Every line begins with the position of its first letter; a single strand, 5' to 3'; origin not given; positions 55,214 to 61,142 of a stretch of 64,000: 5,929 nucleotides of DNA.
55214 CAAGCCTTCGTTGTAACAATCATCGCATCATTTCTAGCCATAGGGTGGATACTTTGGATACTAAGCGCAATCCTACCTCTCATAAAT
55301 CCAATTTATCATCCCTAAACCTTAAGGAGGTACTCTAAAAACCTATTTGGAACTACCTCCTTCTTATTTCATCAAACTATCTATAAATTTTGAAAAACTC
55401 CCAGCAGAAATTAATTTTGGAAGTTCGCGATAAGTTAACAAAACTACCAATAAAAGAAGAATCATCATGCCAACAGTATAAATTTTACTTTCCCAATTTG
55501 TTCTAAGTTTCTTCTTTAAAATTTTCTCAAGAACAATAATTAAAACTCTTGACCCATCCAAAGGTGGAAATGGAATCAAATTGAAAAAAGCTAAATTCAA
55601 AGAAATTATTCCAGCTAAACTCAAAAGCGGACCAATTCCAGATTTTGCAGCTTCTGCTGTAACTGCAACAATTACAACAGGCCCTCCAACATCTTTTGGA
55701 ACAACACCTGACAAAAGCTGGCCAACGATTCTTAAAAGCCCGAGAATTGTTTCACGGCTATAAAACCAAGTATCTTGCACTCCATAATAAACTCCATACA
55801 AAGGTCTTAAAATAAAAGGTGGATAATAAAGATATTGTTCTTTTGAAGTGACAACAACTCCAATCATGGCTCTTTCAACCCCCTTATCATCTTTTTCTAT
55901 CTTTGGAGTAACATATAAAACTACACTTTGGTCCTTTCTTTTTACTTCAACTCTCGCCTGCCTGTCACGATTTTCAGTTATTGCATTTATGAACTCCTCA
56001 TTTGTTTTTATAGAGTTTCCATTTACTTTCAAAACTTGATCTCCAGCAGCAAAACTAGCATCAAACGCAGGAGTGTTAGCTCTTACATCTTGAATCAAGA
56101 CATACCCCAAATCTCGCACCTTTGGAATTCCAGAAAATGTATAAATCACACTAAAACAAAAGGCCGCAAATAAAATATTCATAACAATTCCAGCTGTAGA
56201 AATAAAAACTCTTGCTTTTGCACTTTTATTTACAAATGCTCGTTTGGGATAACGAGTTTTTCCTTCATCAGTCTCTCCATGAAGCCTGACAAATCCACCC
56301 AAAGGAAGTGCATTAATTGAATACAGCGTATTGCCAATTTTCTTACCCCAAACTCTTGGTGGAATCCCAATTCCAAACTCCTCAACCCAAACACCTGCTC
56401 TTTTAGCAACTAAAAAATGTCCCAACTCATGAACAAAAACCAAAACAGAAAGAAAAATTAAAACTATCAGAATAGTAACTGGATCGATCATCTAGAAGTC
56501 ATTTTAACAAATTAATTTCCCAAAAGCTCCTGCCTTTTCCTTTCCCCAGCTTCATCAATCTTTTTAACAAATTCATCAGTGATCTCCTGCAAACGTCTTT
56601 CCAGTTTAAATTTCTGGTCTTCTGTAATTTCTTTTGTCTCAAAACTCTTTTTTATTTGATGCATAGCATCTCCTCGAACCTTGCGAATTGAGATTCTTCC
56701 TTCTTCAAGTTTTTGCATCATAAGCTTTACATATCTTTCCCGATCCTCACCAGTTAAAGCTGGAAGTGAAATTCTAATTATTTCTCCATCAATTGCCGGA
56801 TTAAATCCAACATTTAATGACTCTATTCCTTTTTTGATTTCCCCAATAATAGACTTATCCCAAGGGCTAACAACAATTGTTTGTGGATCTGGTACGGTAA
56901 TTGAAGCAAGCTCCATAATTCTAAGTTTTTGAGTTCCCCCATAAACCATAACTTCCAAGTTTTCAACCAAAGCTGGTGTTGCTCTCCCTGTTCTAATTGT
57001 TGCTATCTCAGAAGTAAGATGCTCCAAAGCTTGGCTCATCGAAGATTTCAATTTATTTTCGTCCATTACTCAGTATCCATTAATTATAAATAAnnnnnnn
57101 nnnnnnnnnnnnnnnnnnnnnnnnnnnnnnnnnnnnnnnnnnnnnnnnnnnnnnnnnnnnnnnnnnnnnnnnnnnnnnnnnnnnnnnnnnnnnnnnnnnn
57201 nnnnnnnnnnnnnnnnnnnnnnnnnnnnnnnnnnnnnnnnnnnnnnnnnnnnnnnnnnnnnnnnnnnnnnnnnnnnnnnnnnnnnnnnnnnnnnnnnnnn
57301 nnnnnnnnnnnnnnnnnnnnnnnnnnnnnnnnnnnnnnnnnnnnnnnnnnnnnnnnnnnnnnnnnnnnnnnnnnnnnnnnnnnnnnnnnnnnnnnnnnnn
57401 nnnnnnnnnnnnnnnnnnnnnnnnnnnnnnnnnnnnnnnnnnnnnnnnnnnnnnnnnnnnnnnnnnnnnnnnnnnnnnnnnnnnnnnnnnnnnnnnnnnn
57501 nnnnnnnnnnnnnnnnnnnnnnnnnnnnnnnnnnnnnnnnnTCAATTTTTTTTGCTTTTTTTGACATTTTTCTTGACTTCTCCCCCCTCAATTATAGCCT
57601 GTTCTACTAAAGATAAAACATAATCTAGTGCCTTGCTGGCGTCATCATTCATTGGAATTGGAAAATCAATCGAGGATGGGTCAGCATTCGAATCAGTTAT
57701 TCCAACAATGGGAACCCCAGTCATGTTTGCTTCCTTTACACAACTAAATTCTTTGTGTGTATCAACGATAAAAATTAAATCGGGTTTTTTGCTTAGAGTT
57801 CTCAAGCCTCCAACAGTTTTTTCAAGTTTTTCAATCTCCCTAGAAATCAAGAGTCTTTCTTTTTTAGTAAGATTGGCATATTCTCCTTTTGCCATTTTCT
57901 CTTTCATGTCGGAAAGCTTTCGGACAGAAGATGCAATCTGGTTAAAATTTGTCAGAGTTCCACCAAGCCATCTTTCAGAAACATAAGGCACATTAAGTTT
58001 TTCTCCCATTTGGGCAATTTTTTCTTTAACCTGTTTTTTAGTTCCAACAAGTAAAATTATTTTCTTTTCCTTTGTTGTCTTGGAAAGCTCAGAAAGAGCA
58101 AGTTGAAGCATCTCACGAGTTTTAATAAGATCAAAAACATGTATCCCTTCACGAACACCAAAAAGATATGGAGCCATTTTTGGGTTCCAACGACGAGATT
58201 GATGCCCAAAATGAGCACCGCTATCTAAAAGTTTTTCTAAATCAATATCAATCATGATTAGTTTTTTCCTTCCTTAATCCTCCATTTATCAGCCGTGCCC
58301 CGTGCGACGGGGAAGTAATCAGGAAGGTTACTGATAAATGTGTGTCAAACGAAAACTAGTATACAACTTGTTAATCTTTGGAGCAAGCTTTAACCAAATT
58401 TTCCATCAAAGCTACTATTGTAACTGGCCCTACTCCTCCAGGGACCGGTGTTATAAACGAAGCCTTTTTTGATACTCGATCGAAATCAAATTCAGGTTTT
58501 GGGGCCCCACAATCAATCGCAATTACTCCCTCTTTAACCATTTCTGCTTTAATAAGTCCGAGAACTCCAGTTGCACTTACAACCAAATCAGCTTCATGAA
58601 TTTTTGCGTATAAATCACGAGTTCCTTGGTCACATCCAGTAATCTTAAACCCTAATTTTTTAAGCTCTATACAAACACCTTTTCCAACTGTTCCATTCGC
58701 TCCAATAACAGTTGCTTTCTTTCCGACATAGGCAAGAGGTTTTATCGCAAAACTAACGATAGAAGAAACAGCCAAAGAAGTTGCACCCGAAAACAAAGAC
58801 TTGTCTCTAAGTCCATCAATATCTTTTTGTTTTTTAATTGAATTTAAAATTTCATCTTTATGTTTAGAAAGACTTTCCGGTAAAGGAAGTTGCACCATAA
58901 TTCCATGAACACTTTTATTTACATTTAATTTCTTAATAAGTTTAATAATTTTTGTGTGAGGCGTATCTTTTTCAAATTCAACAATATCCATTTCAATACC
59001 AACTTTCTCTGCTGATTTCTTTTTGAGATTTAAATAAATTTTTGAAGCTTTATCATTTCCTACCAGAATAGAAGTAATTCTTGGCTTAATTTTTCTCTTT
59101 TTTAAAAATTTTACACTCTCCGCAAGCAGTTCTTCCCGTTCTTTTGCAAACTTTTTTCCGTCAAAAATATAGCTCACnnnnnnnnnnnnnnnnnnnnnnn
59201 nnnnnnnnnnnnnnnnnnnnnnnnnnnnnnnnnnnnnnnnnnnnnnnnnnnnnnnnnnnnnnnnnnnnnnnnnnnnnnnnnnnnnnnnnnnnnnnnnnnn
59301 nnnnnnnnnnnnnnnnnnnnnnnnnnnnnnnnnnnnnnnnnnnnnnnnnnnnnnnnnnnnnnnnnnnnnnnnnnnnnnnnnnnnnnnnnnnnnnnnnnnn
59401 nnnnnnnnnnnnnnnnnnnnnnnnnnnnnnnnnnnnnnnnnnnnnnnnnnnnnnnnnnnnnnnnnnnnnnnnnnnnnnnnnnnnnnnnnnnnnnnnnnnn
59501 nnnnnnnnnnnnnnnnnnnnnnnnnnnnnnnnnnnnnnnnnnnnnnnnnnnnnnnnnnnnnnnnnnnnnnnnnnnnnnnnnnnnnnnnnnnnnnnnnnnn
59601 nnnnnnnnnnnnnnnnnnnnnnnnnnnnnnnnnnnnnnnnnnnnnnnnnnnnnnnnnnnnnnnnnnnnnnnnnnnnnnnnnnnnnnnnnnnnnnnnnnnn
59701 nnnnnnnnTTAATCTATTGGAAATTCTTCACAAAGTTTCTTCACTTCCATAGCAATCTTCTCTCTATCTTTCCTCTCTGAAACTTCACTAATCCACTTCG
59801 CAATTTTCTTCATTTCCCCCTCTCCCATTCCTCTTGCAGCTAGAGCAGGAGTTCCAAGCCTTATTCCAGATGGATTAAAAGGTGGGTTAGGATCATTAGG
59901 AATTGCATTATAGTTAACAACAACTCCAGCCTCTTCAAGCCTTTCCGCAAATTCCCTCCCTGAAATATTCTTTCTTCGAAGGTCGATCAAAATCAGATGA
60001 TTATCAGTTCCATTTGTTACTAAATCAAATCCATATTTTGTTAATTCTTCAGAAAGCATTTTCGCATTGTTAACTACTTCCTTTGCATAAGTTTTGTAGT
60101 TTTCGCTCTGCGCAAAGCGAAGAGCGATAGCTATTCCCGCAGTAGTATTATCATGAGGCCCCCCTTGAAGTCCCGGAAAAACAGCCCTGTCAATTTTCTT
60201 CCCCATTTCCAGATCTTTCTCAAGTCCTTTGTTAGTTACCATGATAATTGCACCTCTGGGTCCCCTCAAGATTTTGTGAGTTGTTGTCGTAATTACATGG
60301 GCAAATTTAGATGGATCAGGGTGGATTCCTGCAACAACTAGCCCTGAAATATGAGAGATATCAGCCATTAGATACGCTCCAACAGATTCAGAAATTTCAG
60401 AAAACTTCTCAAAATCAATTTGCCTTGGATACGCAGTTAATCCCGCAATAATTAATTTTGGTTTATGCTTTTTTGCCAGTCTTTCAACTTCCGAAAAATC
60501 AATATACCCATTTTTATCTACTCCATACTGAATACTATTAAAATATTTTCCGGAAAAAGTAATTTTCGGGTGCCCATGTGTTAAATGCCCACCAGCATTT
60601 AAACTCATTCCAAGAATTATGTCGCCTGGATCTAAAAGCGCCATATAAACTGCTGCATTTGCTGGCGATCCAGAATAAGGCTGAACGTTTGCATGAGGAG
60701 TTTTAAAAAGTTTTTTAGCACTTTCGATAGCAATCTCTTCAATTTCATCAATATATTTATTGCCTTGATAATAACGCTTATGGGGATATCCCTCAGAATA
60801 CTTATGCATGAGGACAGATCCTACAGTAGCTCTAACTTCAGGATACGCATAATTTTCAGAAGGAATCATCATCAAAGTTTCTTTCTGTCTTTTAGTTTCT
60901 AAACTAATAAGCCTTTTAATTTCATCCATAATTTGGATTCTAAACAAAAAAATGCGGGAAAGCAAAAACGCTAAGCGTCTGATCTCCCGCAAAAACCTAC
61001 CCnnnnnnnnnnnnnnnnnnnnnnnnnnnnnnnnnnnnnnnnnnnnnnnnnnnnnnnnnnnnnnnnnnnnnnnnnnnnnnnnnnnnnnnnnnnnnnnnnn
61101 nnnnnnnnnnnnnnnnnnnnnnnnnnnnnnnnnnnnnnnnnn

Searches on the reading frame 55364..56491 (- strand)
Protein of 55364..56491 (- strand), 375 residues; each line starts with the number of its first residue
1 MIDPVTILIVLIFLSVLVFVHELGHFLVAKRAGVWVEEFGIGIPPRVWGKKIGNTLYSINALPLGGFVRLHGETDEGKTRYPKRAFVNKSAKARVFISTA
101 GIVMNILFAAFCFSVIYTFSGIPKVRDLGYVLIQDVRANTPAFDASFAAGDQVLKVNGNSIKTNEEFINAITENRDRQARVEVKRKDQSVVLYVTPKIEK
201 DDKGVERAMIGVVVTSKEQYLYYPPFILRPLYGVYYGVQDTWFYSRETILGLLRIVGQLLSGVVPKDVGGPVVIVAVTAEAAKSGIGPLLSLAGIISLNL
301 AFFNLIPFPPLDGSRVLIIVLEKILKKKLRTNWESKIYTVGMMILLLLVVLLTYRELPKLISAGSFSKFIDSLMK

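Call 51: search_protein_families(library=pfam, proteins=[window:55364-56491:-], max_evalue=0.00001)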
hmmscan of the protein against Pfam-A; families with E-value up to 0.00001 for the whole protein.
window:55364-56491:- (375 aa): 3 families
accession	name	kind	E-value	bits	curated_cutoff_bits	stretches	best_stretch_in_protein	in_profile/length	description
PF02163.28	Peptidase_M50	-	1.2e-54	185.5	27.2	1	10-348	2-221/221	Peptidase family M50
PF13180.12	PDZ_2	-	1.1e-10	42.1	27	1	129-190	12-74/80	PDZ domain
PF17820.7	PDZ_6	-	6.9e-06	26.2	27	0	133-185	2-54/54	PDZ domain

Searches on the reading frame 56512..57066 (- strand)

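Call 68: search_protein_families(library=pfam, proteins=[window:56512-57066:-], max_evalue=0.00001)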
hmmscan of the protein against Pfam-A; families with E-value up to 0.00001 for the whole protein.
window:56512-57066:- (184 aa): 1 family
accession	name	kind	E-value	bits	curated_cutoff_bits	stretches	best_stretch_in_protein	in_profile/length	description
PF01765.24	RRF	-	1.2e-51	175.2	29.7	1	18-182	2-164/164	Ribosome recycling factor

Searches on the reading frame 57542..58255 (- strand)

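Call 56: search_protein_families(library=pfam, proteins=[window:57542-58255:-], max_evalue=0.00001)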
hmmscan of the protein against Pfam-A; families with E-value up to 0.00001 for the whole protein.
window:57542-58255:- (237 aa): 1 family
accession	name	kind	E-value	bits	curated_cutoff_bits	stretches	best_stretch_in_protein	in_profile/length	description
PF00318.25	Ribosomal_S2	-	6.6e-78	261.3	26.1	1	9-224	1-216/216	Ribosomal protein S2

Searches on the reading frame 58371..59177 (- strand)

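Call 56: search_protein_families(library=pfam, proteins=[window:58371-59177:-], max_evalue=0.00001)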
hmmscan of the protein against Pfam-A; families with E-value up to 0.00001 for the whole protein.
window:58371-59177:- (268 aa): 2 families
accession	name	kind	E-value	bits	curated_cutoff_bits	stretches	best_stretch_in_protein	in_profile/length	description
PF02882.25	THF_DHG_CYH_C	-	4.7e-33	114.2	27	1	125-267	11-158/160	Tetrahydrofolate dehydrogenase/cyclohydrolase, NAD(P)-binding domain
PF00763.28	THF_DHG_CYH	-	2.1e-31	109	32.8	1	6-121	2-115/115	Tetrahydrofolate dehydrogenase/cyclohydrolase, catalytic domain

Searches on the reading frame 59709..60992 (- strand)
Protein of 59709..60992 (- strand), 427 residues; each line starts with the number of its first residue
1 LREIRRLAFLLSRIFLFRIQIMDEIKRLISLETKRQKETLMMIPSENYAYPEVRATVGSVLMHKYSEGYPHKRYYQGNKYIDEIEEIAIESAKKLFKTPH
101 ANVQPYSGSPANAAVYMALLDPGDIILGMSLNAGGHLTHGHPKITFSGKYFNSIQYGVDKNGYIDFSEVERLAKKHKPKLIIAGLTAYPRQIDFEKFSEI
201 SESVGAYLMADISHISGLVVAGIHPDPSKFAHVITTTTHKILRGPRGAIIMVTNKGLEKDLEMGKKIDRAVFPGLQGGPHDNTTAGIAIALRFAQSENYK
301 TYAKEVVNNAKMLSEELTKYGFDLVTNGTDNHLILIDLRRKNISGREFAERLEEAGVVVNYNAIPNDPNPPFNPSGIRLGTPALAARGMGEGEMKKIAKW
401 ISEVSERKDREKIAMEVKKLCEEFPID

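Call 50: search_protein_families(library=pfam, proteins=[window:59709-60992:-], max_evalue=0.00001)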
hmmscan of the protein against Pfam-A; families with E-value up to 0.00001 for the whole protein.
window:59709-60992:- (427 aa): 1 family
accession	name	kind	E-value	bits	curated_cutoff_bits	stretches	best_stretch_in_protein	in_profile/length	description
PF00464.25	SHMT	-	1.5e-148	495.1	27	1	23-401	6-399/399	Serine hydroxymethyltransferase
